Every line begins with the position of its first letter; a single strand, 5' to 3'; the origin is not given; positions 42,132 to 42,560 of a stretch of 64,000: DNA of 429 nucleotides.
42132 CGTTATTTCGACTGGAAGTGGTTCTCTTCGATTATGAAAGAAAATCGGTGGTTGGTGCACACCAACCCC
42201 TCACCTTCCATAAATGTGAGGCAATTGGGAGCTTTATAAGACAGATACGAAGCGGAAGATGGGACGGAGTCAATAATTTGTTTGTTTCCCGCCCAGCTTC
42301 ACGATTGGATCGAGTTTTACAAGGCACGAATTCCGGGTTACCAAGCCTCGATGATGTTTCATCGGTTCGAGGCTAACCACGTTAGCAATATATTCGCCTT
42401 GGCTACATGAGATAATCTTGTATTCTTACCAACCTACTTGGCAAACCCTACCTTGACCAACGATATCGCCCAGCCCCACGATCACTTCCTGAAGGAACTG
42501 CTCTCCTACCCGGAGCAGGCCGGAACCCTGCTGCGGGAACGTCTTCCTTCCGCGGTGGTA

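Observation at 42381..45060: Tandemly duplicated Rpn/YhgA-like nuclease genes that differ only in the C-terminal segment downstream of an internal SD+ATG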

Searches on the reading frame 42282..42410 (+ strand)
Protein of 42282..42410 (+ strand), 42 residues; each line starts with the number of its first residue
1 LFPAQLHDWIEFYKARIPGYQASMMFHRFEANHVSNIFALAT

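Call 51: search_protein_families(library=pfam, proteins=[window:42282-42410:+], max_evalue=5)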
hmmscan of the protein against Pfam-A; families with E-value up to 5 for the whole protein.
window:42282-42410:+ (42 aa): 0 families
